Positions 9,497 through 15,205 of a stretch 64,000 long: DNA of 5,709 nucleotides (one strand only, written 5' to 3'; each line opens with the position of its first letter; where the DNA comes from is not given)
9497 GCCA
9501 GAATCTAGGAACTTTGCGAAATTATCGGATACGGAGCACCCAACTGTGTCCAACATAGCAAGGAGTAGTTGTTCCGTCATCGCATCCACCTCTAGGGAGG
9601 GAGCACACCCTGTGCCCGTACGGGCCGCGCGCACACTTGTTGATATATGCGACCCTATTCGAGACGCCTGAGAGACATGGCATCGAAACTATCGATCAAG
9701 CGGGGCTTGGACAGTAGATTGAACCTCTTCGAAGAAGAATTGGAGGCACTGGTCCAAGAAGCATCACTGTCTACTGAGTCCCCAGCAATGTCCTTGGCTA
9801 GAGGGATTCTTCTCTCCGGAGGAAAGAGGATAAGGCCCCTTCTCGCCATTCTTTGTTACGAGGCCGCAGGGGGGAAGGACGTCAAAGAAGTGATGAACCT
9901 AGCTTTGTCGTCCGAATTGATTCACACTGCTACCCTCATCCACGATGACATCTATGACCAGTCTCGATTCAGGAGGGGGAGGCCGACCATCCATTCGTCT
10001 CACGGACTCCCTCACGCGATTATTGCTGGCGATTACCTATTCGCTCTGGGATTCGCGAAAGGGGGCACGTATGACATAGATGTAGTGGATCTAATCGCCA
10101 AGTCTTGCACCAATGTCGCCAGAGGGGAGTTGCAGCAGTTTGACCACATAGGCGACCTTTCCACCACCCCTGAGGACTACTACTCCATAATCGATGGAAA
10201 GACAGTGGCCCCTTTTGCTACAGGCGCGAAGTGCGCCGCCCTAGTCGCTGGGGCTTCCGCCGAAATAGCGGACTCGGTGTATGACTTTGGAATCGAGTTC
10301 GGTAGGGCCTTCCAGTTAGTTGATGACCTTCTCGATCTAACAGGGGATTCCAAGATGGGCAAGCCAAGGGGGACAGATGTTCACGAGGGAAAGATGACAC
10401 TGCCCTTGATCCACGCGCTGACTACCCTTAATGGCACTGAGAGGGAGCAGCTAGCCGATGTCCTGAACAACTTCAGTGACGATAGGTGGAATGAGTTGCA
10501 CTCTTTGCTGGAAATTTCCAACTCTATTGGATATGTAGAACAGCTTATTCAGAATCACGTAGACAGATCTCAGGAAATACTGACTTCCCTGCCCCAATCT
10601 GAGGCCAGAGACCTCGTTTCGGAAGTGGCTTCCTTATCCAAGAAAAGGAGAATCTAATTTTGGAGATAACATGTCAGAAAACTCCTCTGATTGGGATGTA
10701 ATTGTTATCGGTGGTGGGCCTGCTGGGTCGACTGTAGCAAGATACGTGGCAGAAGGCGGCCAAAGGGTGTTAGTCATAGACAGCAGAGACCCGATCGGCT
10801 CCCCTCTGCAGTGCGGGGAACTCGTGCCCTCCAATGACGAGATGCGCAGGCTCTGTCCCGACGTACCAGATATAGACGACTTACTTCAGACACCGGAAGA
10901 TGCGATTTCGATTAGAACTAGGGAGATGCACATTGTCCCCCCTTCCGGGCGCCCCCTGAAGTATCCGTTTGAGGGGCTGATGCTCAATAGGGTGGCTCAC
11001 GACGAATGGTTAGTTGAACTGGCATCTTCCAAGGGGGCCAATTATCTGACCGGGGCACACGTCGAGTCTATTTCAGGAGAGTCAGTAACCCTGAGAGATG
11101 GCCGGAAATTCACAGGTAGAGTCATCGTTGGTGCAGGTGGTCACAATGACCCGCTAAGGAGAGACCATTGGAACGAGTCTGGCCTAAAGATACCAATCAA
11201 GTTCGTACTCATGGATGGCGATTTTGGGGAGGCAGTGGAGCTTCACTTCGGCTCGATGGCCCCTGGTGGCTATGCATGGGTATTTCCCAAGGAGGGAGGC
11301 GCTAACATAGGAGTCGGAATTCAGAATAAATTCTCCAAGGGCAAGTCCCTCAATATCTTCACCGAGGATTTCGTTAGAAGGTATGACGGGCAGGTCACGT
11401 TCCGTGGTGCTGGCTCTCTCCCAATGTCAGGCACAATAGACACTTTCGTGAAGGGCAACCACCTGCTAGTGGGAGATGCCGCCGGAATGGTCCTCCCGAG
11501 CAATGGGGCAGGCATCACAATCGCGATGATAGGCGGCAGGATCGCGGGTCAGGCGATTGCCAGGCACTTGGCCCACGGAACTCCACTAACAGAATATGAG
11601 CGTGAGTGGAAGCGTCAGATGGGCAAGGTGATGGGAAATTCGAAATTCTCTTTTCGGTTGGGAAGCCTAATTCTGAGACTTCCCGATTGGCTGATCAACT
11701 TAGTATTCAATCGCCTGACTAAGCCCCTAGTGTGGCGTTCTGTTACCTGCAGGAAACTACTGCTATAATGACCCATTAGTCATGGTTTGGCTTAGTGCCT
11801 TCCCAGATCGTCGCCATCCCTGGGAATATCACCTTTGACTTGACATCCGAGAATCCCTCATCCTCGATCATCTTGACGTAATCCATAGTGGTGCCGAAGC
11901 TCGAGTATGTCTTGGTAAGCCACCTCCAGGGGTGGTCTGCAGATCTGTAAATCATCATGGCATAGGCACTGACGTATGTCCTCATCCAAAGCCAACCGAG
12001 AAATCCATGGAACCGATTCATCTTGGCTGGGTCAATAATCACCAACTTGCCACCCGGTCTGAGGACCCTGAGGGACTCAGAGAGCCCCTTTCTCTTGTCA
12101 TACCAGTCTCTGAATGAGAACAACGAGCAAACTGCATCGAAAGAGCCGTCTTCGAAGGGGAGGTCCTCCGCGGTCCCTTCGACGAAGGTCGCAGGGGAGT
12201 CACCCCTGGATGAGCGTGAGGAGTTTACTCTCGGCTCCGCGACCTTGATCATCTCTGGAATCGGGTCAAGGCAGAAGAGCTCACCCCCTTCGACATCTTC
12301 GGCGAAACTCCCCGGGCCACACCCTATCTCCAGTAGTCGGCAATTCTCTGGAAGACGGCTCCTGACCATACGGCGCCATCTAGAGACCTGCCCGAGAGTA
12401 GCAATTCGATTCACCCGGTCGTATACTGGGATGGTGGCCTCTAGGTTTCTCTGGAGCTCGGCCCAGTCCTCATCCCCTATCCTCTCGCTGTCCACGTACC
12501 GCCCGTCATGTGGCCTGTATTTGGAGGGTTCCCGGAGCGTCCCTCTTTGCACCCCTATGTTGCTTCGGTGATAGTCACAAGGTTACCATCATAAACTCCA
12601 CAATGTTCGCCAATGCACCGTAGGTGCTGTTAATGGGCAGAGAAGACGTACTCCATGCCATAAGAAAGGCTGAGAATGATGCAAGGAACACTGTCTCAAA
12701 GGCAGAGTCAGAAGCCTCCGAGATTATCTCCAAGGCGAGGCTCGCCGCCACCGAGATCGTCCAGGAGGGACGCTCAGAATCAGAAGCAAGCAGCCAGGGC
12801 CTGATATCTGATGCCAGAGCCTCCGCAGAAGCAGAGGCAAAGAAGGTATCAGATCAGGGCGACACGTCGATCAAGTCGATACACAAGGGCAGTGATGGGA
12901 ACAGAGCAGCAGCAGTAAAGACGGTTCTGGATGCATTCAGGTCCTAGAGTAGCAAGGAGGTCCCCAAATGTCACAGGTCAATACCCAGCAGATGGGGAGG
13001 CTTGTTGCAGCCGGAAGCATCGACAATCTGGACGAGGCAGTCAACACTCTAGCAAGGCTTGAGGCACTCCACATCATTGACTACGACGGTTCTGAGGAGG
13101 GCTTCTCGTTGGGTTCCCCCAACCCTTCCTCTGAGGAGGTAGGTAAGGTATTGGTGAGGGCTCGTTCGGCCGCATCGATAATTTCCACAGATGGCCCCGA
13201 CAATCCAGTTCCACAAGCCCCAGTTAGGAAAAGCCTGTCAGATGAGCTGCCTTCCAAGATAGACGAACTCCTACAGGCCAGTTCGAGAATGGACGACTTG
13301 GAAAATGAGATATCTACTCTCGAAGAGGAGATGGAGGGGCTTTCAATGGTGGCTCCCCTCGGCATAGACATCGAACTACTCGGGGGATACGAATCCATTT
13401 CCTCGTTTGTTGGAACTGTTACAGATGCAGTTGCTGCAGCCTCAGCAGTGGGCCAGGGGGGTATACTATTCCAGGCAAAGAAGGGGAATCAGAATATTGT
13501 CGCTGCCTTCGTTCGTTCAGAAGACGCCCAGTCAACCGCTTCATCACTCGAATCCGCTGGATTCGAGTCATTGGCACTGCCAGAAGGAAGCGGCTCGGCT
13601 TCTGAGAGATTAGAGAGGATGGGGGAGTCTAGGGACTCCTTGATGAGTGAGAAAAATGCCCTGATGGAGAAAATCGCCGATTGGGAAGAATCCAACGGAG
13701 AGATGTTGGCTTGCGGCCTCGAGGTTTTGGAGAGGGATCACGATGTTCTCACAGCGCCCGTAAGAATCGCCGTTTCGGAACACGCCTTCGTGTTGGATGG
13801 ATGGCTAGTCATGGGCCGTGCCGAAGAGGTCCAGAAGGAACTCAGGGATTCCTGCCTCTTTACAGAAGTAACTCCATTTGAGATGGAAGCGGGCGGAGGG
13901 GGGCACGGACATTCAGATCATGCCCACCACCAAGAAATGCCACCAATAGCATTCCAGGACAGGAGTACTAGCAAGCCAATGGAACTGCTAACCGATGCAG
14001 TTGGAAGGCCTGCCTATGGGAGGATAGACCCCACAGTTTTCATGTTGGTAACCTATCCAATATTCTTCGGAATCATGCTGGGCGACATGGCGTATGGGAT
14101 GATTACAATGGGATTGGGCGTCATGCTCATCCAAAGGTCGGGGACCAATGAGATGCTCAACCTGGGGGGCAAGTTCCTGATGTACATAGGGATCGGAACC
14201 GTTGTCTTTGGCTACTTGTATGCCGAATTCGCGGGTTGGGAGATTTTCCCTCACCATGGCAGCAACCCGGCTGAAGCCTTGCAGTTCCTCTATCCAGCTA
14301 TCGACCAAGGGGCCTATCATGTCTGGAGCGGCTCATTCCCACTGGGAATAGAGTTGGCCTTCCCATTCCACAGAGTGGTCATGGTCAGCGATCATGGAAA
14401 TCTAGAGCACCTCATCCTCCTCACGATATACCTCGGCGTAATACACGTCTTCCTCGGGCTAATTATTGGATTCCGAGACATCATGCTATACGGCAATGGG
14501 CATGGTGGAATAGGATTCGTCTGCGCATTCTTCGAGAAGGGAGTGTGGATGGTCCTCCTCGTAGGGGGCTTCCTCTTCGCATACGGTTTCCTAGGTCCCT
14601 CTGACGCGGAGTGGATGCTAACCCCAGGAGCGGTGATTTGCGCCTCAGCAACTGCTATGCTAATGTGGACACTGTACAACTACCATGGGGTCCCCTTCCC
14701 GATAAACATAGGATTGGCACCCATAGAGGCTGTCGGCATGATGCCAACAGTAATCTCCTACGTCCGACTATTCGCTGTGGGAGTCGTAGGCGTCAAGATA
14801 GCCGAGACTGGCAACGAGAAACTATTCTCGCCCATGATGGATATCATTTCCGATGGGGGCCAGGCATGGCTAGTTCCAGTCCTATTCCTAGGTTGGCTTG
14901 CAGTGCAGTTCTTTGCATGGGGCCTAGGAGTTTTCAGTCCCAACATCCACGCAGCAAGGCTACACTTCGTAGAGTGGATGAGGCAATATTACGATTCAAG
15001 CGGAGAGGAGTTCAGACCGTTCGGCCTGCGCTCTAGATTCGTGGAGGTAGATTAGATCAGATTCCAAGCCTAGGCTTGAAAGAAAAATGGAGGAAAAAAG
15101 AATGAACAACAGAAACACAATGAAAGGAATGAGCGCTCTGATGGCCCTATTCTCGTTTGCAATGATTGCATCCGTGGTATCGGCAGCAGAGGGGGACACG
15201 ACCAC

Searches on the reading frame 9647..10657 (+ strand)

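Call 64: search_protein_families(library=pfam, proteins=[window:9647-10657:+], max_evalue=0.00001)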
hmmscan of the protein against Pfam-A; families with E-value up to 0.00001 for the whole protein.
window:9647-10657:+ (336 aa): 1 family
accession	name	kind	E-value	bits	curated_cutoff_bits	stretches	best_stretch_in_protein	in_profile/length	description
PF00348.22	polyprenyl_synt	-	2.3e-62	210.9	27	1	53-276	10-237/251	Polyprenyl synthetase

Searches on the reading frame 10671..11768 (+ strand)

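Call 64: search_protein_families(library=pfam, proteins=[window:10671-11768:+], max_evalue=0.00001)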
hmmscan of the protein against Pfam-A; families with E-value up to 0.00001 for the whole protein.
window:10671-11768:+ (365 aa): 6 families
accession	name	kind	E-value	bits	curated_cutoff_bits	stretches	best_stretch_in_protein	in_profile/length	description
PF22578.2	GGR_cat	-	8.6e-12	45.2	27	1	187-239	18-72/88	Geranylgeranyl reductase catalytic domain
PF01266.30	DAO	-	8.8e-11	42.4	27.9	1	9-43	1-35/353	FAD dependent oxidoreductase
PF05834.18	Lycopene_cycl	-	3.3e-09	36.8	23.4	0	9-157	1-140/380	Lycopene cyclase protein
PF01494.25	FAD_binding_3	-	7.1e-09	35.8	22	0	8-39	2-33/349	FAD binding domain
PF04820.20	Trp_halogenase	-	6.8e-07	28.9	21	0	105-320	155-378/458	Tryptophan halogenase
PF07992.20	Pyr_redox_2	-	8.4e-07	29.1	26.1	0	9-39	2-32/291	Pyridine nucleotide-disulphide oxidoreductase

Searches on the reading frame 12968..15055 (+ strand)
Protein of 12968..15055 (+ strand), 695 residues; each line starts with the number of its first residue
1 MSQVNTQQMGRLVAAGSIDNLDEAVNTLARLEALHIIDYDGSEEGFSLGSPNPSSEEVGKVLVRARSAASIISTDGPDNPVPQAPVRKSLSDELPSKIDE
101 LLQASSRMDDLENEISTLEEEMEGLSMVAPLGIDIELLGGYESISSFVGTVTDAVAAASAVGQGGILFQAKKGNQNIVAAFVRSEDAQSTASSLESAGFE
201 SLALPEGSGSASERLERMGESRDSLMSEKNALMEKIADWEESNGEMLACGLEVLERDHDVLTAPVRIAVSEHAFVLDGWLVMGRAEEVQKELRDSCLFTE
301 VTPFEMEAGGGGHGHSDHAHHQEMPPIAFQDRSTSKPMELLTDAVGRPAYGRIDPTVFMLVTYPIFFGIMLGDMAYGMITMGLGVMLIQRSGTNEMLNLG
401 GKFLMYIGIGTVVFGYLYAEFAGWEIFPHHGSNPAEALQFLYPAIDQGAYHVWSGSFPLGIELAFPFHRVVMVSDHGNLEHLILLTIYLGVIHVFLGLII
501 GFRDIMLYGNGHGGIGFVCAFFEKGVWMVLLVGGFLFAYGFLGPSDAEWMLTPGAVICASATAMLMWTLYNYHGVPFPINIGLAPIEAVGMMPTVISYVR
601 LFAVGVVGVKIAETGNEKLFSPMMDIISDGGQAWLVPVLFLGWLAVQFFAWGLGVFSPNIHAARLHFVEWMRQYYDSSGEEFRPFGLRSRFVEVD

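Call 64: search_protein_families(library=pfam, proteins=[window:12968-15055:+], max_evalue=0.00001)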
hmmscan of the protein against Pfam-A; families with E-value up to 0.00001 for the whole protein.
window:12968-15055:+ (695 aa): 1 family
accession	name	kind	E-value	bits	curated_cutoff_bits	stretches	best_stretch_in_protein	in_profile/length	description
PF01496.24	V_ATPase_I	-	1.5e-17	63.3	30.7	1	267-423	302-458/815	V-type ATPase 116kDa subunit family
